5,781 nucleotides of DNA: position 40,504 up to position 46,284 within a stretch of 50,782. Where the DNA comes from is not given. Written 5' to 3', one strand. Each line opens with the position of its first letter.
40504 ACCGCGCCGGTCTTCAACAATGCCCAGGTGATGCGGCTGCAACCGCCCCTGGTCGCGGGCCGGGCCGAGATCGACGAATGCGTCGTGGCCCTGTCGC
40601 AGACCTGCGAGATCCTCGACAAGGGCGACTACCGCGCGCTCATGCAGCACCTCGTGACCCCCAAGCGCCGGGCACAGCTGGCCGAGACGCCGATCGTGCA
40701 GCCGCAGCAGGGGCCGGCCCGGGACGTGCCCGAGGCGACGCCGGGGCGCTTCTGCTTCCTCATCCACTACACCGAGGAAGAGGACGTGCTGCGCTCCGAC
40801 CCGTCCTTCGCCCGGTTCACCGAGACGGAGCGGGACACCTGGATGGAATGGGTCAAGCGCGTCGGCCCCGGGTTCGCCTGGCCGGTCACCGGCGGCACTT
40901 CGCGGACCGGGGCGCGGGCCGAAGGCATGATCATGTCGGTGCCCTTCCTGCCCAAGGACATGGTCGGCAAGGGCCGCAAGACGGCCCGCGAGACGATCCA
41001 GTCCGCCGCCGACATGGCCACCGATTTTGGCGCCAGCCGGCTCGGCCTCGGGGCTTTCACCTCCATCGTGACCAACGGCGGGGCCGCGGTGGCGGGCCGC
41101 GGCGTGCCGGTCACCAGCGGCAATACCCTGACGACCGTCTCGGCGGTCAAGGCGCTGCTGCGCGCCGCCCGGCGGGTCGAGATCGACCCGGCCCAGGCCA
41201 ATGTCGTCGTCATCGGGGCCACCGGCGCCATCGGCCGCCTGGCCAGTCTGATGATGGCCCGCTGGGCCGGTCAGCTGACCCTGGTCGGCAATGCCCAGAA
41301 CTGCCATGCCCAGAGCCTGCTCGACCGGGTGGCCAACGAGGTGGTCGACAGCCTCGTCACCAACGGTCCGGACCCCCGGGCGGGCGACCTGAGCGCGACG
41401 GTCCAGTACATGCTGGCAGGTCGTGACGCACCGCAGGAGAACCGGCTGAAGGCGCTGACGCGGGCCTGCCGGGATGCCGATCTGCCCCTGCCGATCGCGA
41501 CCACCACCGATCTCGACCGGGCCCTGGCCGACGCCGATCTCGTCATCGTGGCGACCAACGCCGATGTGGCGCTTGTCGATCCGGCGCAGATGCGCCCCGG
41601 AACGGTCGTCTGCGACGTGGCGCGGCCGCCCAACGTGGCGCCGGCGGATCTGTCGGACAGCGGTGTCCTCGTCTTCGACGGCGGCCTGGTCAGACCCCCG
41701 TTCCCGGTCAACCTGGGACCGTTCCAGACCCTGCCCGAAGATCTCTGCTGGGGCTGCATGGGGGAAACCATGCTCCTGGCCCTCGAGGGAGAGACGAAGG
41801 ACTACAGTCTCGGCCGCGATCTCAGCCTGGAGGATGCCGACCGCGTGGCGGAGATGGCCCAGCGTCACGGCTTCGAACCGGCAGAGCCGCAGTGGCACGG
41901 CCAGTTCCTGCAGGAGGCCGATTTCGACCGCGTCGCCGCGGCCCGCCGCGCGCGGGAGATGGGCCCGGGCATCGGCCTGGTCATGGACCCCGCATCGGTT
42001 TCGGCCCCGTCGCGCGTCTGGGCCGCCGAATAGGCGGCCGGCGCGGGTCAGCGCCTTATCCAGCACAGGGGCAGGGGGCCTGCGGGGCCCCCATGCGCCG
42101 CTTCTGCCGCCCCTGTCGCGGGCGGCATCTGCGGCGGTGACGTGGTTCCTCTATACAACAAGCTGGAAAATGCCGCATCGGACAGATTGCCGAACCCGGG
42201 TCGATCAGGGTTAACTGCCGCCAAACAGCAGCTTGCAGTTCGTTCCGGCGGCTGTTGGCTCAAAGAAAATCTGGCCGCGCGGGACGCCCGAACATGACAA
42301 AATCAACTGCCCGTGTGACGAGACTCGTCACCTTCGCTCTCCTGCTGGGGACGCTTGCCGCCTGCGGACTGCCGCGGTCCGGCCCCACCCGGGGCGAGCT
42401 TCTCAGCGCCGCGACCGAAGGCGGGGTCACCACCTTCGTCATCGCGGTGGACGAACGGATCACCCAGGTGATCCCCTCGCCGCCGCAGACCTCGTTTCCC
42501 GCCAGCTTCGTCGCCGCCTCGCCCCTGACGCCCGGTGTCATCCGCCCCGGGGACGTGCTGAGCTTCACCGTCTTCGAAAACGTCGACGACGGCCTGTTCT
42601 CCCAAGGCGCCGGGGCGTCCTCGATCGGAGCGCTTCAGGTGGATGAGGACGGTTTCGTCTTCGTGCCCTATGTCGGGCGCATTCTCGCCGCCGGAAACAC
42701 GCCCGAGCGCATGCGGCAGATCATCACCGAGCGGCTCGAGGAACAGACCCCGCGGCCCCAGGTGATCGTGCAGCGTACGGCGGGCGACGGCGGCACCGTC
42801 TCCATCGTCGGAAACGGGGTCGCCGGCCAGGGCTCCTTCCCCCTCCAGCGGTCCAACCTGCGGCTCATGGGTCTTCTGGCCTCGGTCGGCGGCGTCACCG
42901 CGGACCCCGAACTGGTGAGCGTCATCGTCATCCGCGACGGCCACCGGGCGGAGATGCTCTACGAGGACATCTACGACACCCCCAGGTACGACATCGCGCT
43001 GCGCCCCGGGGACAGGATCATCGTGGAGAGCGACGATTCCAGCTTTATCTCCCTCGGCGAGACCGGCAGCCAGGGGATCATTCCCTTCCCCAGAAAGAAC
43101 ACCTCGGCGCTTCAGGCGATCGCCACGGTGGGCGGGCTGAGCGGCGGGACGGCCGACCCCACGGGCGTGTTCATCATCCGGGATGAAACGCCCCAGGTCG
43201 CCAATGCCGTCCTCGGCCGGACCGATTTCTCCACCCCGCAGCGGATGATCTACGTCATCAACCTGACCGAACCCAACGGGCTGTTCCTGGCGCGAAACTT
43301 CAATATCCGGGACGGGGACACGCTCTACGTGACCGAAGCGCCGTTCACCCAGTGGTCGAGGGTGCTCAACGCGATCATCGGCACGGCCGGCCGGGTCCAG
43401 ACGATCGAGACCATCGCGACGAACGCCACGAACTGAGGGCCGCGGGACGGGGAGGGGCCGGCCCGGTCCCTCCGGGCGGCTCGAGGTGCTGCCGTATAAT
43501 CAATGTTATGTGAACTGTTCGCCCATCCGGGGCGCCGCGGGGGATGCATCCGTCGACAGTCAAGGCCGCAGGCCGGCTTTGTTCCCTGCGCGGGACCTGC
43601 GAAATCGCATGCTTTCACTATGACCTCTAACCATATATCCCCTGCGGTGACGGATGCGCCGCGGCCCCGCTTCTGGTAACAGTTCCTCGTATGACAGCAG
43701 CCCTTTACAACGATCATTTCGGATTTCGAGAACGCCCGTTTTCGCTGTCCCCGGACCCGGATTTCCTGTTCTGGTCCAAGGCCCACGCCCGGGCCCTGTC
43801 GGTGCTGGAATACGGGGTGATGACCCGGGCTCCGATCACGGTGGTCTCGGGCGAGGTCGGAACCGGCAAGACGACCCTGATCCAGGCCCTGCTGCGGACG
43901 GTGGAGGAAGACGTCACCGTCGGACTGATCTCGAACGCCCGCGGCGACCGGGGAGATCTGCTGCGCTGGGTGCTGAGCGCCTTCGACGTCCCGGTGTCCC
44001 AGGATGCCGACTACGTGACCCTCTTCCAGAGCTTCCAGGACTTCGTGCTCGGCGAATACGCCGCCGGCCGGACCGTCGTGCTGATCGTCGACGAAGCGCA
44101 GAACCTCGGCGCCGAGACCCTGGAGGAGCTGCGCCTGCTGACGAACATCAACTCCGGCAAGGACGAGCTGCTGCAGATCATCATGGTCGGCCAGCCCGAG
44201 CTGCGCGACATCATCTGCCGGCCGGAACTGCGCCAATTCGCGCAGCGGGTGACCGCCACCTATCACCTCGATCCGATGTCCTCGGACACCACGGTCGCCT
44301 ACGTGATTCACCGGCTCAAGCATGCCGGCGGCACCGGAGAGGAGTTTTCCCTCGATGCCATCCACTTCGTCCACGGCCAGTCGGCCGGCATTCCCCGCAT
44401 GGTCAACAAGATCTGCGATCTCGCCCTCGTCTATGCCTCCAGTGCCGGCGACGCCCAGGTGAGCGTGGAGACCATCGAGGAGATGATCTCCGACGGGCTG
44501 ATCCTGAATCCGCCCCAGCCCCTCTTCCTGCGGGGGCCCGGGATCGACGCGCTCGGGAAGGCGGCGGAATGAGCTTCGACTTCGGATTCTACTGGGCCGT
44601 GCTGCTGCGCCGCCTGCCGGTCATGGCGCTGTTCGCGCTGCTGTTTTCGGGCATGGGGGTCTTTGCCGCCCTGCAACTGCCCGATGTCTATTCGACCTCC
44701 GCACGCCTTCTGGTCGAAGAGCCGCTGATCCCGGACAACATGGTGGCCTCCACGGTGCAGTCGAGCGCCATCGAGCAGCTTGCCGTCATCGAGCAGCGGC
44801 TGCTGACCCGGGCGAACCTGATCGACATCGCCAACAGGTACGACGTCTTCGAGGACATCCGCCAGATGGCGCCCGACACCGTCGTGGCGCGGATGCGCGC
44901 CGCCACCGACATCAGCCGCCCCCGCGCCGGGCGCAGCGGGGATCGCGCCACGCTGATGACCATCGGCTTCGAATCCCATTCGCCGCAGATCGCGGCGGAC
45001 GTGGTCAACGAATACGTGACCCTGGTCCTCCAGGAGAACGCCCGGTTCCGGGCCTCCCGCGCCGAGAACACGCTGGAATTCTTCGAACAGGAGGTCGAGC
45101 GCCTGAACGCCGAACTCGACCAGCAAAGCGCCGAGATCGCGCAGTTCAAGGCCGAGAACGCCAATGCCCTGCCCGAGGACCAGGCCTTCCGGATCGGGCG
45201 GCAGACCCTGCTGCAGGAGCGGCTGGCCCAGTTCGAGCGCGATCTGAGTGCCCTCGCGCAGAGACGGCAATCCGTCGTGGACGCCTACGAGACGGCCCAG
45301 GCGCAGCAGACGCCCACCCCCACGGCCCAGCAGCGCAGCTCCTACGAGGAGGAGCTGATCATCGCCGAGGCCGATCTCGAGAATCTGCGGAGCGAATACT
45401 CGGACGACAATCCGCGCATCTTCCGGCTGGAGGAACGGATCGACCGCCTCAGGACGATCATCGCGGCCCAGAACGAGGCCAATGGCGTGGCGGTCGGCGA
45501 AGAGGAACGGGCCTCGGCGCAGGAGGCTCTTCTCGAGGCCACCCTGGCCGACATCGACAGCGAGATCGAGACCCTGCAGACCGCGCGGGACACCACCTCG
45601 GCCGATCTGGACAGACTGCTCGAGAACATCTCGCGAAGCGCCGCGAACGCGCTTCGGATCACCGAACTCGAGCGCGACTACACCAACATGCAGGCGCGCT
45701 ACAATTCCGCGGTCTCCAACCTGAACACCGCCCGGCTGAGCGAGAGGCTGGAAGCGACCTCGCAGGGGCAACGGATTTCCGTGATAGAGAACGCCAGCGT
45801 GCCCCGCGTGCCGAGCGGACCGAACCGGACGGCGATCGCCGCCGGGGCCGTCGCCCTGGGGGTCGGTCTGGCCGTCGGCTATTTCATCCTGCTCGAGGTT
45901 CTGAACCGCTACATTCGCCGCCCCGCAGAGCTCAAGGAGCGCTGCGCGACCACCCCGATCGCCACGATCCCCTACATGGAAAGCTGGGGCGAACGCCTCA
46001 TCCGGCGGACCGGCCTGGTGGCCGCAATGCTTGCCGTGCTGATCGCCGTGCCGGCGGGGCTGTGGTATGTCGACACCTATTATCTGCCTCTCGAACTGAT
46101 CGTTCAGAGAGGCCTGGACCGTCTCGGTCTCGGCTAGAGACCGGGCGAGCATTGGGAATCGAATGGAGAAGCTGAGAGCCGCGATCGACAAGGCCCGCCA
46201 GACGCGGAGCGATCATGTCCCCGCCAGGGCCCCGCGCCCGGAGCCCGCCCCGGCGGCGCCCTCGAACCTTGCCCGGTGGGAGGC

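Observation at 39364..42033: Aminotransferase fused to an acyl-ACP-reductase-like domain: a one-protein thioester-to-amine route?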

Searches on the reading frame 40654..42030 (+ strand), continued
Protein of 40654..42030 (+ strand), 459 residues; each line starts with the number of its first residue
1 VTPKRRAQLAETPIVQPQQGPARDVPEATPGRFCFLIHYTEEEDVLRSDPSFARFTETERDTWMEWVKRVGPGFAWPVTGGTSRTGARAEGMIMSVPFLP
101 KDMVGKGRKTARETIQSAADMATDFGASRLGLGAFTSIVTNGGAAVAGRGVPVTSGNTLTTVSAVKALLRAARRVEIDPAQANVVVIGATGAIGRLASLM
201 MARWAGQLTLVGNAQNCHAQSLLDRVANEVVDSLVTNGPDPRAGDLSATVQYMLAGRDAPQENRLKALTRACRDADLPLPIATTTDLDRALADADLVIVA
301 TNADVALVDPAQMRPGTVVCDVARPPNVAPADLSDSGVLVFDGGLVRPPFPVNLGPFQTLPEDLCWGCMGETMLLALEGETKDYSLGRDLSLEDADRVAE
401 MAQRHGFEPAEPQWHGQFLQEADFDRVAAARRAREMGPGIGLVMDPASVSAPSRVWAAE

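Call 51: fold_search(model_id=the predicted structure, library=pdb)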
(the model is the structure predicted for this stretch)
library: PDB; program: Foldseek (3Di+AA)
matches with E <= 10: 1894; with E <= 0.001: 117
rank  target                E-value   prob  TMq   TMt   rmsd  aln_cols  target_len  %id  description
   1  6jzu_A                2.6e-23  1.00  0.64  0.81   3.9       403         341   24  The crystal structure of acyl-acyl carrier protein (acyl-ACP) reductase (AAR) in complex with aldehyde deformylating o (released 2020-04-01)
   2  6jzy_A                3.3e-23  1.00  0.64  0.81   3.9       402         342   24  Crystal structure of AAR with NADPH and stearyl in complex with ADO binding a long chain carbohydrate (released 2020-04-01)
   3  6jzz_A                4.3e-22  1.00  0.65  0.82   4.0       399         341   24  The crystal structure of AAR-C294S in complex with ADO. (released 2020-04-01)
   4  6jzq_A                3.0e-21  1.00  0.62  0.79   4.7       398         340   24  The crystal structure of acyl-acyl carrier protein (acyl-ACP) reductase (AAR) (released 2020-04-01)
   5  6jzq_B                5.3e-21  1.00  0.63  0.78   4.5       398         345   24  The crystal structure of acyl-acyl carrier protein (acyl-ACP) reductase (AAR) (released 2020-04-01)
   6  6jzq_C                1.3e-19  1.00  0.63  0.79   4.0       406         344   23  The crystal structure of acyl-acyl carrier protein (acyl-ACP) reductase (AAR) (released 2020-04-01)
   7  6jzq_D                2.1e-19  1.00  0.63  0.79   4.6       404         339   24  The crystal structure of acyl-acyl carrier protein (acyl-ACP) reductase (AAR) (released 2020-04-01)
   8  9e4s_A                6.2e-19  1.00  0.64  0.67   4.3       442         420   17  TAD from Carmabin Biosynthetic Pathway - Crystal Form 1 (released 2025-02-26)
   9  9e56_B                8.7e-19  1.00  0.66  0.74   4.2       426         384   17  TAD from Carmabin Biosynthetic Pathway with Disulfide between Cys2238 and Dephosphocoenzyme A - Crystal Form 2 (released 2025-02-26)
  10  9e4u_B                1.4e-18  1.00  0.65  0.71   4.3       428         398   17  TAD from Carmabin Biosynthetic Pathway in complex with NADH - Crystal Form 1 (released 2025-02-26)
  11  9e4u_A                2.7e-18  1.00  0.66  0.68   4.4       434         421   16  TAD from Carmabin Biosynthetic Pathway in complex with NADH - Crystal Form 1 (released 2025-02-26)
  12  9e4x_B                3.1e-18  1.00  0.64  0.73   4.4       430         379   16  TAD from Carmabin Biosynthetic Pathway - Crystal Form 2 (released 2025-02-26)
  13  9e50_B                3.5e-18  1.00  0.66  0.74   4.3       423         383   17  TAD from Carmabin Biosynthetic Pathway in complex with NAD - Crystal Form 2 (released 2025-02-26)
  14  9e4s_B                3.7e-18  1.00  0.66  0.71   4.0       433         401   18  TAD from Carmabin Biosynthetic Pathway - Crystal Form 1 (released 2025-02-26)
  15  9e50_A                5.2e-18  1.00  0.66  0.72   4.5       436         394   16  TAD from Carmabin Biosynthetic Pathway in complex with NAD - Crystal Form 2 (released 2025-02-26)
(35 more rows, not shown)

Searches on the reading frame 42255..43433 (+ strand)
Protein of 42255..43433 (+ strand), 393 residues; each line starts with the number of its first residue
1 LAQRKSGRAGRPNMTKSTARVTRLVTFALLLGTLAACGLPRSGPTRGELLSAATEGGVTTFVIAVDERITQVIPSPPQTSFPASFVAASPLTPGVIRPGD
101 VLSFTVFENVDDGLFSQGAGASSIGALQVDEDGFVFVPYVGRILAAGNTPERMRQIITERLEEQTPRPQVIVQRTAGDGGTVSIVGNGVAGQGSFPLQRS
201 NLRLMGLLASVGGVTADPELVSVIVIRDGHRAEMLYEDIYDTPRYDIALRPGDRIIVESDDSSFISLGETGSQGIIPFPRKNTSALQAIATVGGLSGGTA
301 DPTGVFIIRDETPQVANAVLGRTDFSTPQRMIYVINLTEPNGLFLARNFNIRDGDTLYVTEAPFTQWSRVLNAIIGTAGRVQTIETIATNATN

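Call 16: search_protein_families(library=pfam, proteins=[window:42255-43433:+], max_evalue=0.001)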
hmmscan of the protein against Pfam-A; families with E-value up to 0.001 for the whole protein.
window:42255-43433:+ (393 aa): 3 families
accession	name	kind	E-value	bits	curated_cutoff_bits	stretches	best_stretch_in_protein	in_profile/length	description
PF02563.21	Poly_export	-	1.5e-14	54.4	28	1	95-173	8-75/77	Polysaccharide biosynthesis/export protein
PF22461.2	SLBB_2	-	7.8e-13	48.8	27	1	267-359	6-79/79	SLBB domain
PF10531.15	SLBB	-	4.8e-07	30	27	0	182-229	2-49/55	SLBB domain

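Call 24: search_protein_families(library=ncbifam, proteins=[window:42255-43433:+], max_evalue=0.00001)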
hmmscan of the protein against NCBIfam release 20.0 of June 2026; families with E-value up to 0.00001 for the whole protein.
window:42255-43433:+ (393 aa): 5 families
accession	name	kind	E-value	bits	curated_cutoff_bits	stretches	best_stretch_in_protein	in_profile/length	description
NF011658.0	PRK15078.1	subfamily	2.5e-32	112.1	333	1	96-385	87-370/380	polysaccharide export protein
NF011722.0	PRK15175.1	equivalog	2.8e-31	108.6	456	1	95-373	71-343/355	Vi polysaccharide ABC transporter protein VexA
TIGR03028.1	EpsE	equivalog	5.1e-14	52.2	262.65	1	96-334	4-234/239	polysaccharide export protein EpsE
TIGR03027.2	pepcterm_export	equivalog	1.1e-09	38.2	180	1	126-258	24-165/169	XrtA/PEP-CTERM system exopolysaccharide export protein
NF041843.1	EpsY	equivalog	2.2e-09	36.8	320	1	96-258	55-211/211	exopolysaccharide export protein EpsY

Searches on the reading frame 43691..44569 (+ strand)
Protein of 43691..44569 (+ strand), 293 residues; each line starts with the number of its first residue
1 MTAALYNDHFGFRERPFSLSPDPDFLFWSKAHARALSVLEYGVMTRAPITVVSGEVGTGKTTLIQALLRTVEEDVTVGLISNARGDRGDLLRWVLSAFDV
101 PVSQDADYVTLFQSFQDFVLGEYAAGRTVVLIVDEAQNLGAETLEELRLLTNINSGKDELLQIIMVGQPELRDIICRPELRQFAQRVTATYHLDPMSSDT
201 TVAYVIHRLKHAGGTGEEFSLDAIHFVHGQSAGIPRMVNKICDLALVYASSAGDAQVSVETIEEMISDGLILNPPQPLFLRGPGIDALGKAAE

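Call 16: search_protein_families(library=pfam, proteins=[window:43691-44569:+], max_evalue=0.001)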
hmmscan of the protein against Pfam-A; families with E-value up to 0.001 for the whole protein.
window:43691-44569:+ (293 aa): 6 families
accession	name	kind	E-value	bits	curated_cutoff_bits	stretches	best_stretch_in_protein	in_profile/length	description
PF13401.12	AAA_22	-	5.5e-28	98.3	27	1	46-174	4-129/130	AAA domain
PF13191.12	AAA_16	-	7.3e-10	40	32.6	1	45-153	22-158/167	AAA ATPase domain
PF13604.12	AAA_30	-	2.3e-05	24.7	27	1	43-170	14-126/191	AAA domain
PF02492.25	cobW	-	2.4e-05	24.4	20.7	1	48-85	1-38/180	CobW/HypB/UreG, nucleotide-binding domain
PF13245.12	AAA_19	-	0.00013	22.6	25.1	0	46-73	10-37/134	AAA domain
PF25199.1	nSTAND_NTPase5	-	0.00013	22.2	34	0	45-97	39-93/145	Novel STAND NTPase 5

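Call 24: search_protein_families(library=ncbifam, proteins=[window:43691-44569:+], max_evalue=0.00001)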
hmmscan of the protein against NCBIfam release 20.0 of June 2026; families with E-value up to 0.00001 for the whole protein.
window:43691-44569:+ (293 aa): 1 family
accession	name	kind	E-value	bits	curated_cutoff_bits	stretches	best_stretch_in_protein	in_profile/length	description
TIGR03015.1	pepcterm_ATPase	hypoth_equivalog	8.6e-82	274.6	324.5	1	5-268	1-265/269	XrtA/PEP-CTERM system-associated ATPase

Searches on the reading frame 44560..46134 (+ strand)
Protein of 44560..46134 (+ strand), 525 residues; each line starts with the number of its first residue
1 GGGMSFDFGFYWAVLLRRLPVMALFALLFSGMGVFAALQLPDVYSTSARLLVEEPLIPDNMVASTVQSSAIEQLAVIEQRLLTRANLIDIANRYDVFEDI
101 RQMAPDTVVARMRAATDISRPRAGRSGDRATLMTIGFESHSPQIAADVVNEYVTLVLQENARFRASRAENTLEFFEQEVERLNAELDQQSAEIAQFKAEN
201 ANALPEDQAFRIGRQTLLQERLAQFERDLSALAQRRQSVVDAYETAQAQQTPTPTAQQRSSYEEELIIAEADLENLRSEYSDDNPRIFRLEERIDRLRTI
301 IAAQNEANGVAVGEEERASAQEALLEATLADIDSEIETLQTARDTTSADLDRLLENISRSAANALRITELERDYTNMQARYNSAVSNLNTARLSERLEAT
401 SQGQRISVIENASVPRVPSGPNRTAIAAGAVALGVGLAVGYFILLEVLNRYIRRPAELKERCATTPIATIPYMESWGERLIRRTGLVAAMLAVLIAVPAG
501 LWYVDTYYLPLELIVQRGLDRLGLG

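Call 16: search_protein_families(library=pfam, proteins=[window:44560-46134:+], max_evalue=0.001)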
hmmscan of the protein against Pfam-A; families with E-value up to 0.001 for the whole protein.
window:44560-46134:+ (525 aa): 2 families
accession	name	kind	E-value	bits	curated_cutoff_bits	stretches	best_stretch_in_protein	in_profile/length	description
PF13807.11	GNVR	-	2.2e-05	24.7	27.7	1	369-444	8-79/82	G-rich domain on putative tyrosine kinase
PF02706.20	Wzz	-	0.00018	22.2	25.5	1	6-67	3-65/91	Chain length determinant protein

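Call 24: search_protein_families(library=ncbifam, proteins=[window:44572-46134:+], max_evalue=0.00001)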
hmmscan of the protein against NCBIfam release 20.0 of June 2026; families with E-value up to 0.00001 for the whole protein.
window:44572-46134:+ (521 aa): 5 families
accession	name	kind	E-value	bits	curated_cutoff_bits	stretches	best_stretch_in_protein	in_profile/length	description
TIGR03007.1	pepcterm_ChnLen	equivalog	7.4e-58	196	278.85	1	7-493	6-487/498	XrtA system polysaccharide chain length determinant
TIGR01005.1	eps_transp_fam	subfamily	2.3e-11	42.6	411.7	1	103-469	131-480/754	exopolysaccharide transport protein family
TIGR03017.1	EpsF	equivalog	5.8e-11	41.8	422.75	1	127-456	132-433/444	chain length determinant protein EpsF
TIGR01010.1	BexC_CtrB_KpsE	subfamily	1.1e-06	28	437.5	0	216-302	184-263/362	polysaccharide export inner-membrane protein, BexC/CtrB/KpsE family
NF008568.0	PRK11519.1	equivalog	3.6e-06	25.4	1068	0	334-470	343-474/720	tyrosine-protein kinase Wzc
